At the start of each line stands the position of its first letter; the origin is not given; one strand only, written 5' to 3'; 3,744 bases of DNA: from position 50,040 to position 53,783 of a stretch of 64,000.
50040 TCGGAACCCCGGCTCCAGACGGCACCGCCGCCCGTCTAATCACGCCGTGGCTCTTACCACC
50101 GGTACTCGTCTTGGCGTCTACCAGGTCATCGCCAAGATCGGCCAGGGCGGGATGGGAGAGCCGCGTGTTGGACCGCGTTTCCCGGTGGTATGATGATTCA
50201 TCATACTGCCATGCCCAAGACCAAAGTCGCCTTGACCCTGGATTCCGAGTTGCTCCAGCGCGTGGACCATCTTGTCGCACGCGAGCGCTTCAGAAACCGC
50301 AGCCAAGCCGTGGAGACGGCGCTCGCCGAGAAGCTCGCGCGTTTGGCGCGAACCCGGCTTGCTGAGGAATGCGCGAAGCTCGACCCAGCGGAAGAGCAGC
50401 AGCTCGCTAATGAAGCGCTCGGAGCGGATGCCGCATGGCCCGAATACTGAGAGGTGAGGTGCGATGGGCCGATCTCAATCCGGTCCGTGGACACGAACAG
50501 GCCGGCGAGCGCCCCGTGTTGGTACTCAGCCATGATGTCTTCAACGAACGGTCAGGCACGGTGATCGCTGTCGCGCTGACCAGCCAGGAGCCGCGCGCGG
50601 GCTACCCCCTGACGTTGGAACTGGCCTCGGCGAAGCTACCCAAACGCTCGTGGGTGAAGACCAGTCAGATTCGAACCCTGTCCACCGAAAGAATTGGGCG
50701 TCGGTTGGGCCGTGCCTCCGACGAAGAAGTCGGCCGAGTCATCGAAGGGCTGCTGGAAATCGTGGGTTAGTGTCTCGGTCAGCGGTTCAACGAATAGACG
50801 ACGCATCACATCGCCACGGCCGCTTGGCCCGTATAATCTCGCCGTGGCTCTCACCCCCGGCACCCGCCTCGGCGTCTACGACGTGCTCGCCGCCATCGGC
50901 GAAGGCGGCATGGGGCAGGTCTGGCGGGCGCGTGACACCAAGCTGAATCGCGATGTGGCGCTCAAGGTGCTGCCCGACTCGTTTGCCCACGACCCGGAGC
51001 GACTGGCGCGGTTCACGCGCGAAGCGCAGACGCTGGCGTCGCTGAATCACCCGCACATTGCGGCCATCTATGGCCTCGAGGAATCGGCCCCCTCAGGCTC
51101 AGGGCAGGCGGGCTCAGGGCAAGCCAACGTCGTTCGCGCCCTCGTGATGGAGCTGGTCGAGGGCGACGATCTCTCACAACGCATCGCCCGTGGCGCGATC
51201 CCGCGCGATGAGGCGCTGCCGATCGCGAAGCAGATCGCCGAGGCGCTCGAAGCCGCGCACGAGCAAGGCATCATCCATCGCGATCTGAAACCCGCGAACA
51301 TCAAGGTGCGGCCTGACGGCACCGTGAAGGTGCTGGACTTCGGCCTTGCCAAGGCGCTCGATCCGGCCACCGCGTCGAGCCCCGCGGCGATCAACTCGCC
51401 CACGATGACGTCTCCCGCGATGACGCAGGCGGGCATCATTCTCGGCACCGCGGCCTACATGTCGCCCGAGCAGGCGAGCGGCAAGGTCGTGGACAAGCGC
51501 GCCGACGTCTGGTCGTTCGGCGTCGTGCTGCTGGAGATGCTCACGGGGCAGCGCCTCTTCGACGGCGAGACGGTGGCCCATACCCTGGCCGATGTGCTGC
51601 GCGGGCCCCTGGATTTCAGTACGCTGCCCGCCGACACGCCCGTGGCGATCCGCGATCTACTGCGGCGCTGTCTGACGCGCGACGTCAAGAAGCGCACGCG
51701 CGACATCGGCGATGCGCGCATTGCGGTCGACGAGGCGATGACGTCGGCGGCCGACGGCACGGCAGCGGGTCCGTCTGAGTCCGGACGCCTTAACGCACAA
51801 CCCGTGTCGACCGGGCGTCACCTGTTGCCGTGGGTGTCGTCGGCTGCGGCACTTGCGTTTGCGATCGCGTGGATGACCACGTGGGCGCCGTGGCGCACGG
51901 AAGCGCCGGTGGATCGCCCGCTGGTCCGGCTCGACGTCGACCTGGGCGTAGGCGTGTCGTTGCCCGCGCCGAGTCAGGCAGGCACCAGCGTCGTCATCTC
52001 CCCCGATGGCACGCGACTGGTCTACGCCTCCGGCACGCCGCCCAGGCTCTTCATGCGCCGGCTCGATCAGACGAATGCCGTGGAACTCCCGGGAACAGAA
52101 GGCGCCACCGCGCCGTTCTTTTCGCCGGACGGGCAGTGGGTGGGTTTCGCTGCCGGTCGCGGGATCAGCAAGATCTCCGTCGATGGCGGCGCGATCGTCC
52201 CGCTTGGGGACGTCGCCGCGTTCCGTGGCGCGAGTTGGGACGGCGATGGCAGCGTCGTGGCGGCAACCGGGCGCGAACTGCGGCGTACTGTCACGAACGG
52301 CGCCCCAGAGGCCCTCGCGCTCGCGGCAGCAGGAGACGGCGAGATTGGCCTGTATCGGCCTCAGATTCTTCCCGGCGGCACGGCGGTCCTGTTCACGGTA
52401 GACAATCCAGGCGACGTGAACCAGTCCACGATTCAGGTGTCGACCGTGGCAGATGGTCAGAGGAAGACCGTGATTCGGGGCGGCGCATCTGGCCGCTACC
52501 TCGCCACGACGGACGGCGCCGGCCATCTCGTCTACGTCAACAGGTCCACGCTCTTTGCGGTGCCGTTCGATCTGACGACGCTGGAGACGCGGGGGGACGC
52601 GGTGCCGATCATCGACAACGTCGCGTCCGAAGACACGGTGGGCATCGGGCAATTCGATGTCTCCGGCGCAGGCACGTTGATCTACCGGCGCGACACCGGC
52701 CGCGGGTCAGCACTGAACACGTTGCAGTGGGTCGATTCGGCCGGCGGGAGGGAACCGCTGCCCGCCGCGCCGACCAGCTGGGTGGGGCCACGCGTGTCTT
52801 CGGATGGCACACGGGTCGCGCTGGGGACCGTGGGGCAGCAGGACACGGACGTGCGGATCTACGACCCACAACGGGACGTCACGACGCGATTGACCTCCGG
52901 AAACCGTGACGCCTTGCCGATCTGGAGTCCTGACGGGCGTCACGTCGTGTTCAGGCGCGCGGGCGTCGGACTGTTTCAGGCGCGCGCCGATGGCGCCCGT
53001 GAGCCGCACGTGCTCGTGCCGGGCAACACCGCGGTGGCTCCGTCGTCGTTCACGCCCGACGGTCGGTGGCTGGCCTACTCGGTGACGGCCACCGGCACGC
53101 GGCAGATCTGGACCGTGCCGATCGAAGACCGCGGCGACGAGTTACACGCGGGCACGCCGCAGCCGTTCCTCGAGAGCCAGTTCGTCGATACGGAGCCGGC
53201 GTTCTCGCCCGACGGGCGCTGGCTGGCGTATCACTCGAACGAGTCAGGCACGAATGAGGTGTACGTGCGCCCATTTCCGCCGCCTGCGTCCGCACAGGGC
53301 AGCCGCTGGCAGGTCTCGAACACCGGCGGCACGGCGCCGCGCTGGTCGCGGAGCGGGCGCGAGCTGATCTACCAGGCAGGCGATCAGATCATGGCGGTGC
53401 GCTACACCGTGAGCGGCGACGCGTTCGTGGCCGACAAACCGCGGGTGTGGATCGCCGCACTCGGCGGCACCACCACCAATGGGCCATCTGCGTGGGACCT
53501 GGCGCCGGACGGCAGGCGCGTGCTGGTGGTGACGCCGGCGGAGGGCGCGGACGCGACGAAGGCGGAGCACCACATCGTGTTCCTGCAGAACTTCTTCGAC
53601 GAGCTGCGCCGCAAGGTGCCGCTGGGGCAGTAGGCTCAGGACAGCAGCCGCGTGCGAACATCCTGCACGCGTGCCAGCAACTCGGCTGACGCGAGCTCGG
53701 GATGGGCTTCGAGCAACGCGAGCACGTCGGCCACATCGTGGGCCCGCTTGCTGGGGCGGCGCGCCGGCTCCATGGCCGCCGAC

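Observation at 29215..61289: Co-oriented array of eight kinase/TolB-propeller receptor paralogs with a toxin-antitoxin cassette in almost every junction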

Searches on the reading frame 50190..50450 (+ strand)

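Call 9: search_protein_families(library=pfam, proteins=[window:50190-50450:+], max_evalue=0.01)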
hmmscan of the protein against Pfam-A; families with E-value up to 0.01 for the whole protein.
window:50190-50450:+ (86 aa): 2 families
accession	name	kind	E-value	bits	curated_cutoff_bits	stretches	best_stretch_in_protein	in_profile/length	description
PF01402.27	RHH_1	-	4.6e-07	30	20.5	1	15-51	4-39/39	Ribbon-helix-helix protein, copG family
PF07362.18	CcdA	-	0.0057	17.4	22.4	1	10-61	1-47/71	Post-segregation antitoxin CcdA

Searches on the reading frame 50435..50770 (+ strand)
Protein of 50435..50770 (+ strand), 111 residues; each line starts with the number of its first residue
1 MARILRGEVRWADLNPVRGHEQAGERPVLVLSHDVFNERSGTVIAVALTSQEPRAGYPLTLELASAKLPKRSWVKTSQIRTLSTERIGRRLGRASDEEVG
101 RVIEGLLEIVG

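Call 9: search_protein_families(library=pfam, proteins=[window:50435-50770:+], max_evalue=0.01)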
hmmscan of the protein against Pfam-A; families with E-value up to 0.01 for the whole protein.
window:50435-50770:+ (111 aa): 1 family
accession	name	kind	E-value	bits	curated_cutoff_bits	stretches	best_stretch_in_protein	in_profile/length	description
PF02452.23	PemK_toxin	-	9.4e-31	106.7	23.1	1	6-109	2-108/109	PemK-like, MazF-like toxin of type II toxin-antitoxin system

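Call 15: find_encoding_contigs(protein=window:50435-50770:+, flank=10000, max_places=6)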
Protein window:50435-50770:+ (111 aa): 2 contigs read that carry it; 2 places shown.
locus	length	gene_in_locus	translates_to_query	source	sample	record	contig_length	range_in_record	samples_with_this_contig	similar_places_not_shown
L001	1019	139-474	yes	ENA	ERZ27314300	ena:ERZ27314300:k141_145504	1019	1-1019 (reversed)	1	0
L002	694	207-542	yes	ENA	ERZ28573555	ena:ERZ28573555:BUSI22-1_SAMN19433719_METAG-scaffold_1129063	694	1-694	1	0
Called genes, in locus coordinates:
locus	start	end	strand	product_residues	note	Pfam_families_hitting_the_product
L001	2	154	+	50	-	?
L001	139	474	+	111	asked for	PF02452:PemK_toxin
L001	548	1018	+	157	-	?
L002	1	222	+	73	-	?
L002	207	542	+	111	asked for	PF02452:PemK_toxin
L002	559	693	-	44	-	?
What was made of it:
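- Tried and rejected: The MazF look-up worked (call 15).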

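Call 54: search_protein_families(library=padloc, proteins=[window:50435-50770:+], max_evalue=0.001)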
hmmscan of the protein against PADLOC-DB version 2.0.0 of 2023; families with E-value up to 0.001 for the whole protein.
window:50435-50770:+ (111 aa): 0 families

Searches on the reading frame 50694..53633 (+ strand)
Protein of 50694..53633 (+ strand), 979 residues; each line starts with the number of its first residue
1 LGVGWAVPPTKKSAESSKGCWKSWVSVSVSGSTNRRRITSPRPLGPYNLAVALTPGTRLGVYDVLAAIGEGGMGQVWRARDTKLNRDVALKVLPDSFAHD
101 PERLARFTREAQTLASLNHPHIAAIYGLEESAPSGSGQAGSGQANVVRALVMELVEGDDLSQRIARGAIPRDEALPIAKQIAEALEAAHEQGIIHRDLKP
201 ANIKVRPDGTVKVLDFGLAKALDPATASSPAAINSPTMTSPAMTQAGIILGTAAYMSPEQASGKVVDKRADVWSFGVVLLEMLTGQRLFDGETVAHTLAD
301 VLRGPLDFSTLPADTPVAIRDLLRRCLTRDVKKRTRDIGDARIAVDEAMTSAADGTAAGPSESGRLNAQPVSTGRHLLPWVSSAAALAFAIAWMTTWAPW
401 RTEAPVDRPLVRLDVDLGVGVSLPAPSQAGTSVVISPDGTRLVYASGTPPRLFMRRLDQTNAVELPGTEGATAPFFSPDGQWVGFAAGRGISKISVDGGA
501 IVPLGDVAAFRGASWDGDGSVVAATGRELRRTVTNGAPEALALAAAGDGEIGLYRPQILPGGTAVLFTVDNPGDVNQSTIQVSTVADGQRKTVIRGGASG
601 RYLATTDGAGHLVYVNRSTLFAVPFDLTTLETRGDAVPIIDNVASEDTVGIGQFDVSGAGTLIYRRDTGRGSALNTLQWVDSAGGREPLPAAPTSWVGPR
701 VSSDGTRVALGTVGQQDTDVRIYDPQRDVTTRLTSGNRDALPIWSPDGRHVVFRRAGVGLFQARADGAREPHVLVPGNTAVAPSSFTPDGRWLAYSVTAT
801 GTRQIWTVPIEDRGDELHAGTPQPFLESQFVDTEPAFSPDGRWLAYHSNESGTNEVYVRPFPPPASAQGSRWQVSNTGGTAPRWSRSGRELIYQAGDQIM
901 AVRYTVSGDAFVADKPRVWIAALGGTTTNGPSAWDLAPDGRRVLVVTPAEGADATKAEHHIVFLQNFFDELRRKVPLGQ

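Call 10: search_protein_families(library=pfam, proteins=[window:50694-53633:+], max_evalue=0.001)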
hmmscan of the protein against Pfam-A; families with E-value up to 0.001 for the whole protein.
window:50694-53633:+ (979 aa): 5 families
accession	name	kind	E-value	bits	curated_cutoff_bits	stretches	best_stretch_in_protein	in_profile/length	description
PF00069.31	Pkinase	-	5e-48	164.2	31.7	1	62-335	1-252/263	Protein kinase domain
PF07714.23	PK_Tyr_Ser-Thr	-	1.2e-31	110.4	23.1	1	66-335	5-249/258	Protein tyrosine and serine/threonine kinase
PF07676.18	PD40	-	1e-24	86.3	20.9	1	832-858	11-38/38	WD40-like Beta Propeller Repeat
PF03109.22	ABC1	-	2.4e-08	33.9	22.9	1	148-227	143-222/244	ABC1 atypical kinase-like domain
PF01636.29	APH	-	6.6e-07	29.8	23.2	0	176-225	149-203/239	Phosphotransferase enzyme family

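Call 54: search_protein_families(library=padloc, proteins=[window:50844-53633:+], max_evalue=0.001)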
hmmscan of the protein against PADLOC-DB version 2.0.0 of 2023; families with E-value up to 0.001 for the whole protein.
window:50844-53633:+ (929 aa): 33 families (the best 25 are shown)
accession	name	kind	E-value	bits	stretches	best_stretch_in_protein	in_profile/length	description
PDLC04042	PD-T4-6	-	2.7e-80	268.1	1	10-302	9-276/292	-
PDLC04061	PD-T4-6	-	1.2e-79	267.2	1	10-308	16-294/510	-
PDLC04053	PD-T4-6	-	5e-77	257.4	1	6-312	5-285/311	-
PDLC04043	PD-T4-6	-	5.2e-73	244.6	1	6-342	11-320/452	-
PDLC04060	PD-T4-6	-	1.4e-68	230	1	10-288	8-259/486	-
PDLC04138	mad6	-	3.1e-68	229.2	1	6-285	47-301/659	mads_6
PDLC04039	PD-T4-6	-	1e-67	227.2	1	6-303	10-280/458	-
PDLC04040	PD-T4-6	-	6.1e-65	218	1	18-300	2-267/547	-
PDLC04052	PD-T4-6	-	1.1e-63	214.2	1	11-296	10-274/496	-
PDLC04054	PD-T4-6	-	3.2e-63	212.3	1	1-321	1-295/347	-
PDLC04057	PD-T4-6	-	1.5e-59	200.2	1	10-302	8-274/443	-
PDLC04047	PD-T4-6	-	1.2e-55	187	1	8-291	8-265/327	-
PDLC04048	PD-T4-6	-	1.5e-53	180.4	1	11-284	11-258/354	-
PDLC01088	C3a189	-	3.1e-53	179.5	1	18-340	5-277/840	kinase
PDLC04041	PD-T4-6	-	4.3e-53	179.1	1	3-308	21-303/443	-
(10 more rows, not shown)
